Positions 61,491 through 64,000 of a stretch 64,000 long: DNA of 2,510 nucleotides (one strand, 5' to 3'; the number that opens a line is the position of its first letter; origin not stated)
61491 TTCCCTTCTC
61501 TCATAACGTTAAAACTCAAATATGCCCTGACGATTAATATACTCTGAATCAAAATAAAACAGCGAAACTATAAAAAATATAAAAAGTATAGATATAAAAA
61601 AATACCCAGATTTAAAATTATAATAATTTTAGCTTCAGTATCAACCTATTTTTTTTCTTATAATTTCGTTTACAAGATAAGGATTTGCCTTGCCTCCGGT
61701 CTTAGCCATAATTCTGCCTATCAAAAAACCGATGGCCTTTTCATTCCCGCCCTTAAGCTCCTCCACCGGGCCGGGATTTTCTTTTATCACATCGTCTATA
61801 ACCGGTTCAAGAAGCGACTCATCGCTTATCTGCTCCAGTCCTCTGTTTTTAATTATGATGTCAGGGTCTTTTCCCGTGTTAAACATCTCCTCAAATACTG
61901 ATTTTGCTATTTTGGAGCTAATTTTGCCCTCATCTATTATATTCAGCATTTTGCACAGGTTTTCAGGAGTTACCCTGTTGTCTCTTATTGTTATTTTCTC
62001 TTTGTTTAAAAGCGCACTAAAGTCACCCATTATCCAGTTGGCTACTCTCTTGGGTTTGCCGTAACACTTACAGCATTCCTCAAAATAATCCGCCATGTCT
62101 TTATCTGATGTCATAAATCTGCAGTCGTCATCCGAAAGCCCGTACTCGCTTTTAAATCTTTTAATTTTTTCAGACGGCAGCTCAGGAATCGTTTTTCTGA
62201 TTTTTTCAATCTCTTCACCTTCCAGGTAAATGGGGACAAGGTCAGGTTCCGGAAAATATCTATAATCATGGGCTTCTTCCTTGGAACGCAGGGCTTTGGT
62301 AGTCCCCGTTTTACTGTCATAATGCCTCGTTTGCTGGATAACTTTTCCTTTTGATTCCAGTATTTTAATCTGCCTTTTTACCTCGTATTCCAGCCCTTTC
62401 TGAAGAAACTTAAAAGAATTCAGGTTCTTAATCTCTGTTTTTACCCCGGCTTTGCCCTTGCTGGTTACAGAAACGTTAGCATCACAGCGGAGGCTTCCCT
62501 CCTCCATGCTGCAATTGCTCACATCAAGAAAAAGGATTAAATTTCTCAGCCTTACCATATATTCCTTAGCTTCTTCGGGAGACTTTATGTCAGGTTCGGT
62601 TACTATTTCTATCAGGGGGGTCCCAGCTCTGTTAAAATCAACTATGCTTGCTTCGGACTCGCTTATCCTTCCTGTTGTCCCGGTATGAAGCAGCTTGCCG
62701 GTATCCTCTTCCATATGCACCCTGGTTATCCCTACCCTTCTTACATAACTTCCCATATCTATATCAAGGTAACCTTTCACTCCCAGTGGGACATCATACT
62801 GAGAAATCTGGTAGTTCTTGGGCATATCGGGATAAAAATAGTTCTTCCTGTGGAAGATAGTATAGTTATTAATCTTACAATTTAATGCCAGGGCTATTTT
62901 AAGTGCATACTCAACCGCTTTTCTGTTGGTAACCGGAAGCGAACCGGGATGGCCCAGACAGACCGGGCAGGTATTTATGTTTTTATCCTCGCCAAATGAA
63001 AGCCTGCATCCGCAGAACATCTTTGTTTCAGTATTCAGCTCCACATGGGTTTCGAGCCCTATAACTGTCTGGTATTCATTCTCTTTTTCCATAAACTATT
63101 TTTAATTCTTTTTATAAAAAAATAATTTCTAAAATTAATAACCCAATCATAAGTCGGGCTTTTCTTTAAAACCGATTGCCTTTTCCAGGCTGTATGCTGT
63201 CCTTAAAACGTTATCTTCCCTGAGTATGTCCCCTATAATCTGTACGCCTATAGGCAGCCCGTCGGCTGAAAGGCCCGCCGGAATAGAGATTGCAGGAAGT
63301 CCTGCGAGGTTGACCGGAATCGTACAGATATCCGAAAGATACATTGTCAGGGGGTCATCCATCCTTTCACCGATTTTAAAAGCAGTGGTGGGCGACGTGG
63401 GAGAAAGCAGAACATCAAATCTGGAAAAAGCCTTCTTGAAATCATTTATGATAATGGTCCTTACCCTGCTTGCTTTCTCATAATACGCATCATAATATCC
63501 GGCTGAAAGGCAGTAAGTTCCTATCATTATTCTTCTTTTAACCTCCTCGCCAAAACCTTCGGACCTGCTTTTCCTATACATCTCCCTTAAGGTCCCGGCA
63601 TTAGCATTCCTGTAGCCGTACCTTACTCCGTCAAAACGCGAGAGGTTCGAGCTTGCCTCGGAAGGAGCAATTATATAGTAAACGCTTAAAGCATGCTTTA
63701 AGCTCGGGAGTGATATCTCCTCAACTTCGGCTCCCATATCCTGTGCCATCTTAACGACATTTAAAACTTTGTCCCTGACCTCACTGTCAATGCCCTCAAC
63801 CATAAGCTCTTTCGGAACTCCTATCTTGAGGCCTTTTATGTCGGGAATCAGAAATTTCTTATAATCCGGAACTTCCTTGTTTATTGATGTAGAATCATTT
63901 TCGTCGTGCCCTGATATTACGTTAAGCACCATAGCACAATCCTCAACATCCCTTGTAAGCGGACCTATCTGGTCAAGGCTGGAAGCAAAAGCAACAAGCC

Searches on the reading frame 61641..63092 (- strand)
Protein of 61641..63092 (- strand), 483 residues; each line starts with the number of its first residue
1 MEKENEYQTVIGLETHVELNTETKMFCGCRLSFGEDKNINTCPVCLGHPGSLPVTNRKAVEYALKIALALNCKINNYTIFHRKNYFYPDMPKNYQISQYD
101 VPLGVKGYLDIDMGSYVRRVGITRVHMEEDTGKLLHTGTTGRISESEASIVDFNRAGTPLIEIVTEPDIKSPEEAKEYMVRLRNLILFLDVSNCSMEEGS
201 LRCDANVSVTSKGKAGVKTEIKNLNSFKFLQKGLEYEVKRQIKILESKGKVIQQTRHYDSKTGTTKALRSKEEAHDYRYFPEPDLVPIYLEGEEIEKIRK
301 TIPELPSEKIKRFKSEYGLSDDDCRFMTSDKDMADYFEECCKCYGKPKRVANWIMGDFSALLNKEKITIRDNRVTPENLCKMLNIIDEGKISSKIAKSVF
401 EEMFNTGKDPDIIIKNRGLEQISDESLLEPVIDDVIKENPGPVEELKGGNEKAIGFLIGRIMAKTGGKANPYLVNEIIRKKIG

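Call 58: search_protein_families(library=pfam, proteins=[window:61641-63092:-], max_evalue=1)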
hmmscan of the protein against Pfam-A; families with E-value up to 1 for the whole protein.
window:61641-63092:- (483 aa): 2 families
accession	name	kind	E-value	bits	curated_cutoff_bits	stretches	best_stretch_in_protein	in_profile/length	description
PF02934.20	GatB_N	-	2.1e-117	391.7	23.4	1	9-295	1-276/277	GatB/GatE catalytic domain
PF02637.23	GatB_Yqey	-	2.9e-54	183.4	27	1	335-482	1-148/148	GatB domain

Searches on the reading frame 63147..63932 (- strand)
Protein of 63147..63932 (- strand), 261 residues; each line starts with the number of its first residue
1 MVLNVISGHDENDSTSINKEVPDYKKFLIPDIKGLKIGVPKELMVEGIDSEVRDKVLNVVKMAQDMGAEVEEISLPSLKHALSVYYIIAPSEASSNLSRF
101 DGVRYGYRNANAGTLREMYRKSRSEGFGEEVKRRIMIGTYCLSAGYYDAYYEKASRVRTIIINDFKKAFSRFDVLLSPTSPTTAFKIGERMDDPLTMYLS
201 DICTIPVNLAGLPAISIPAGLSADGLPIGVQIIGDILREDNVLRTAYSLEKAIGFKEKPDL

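Call 58: search_protein_families(library=pfam, proteins=[window:63147-63932:-], max_evalue=1)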
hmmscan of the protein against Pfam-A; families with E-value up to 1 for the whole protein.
window:63147-63932:- (261 aa): 1 family
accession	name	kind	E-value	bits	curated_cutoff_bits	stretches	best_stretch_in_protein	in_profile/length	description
PF01425.27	Amidase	-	7.9e-65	220.1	27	1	2-243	202-445/445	Amidase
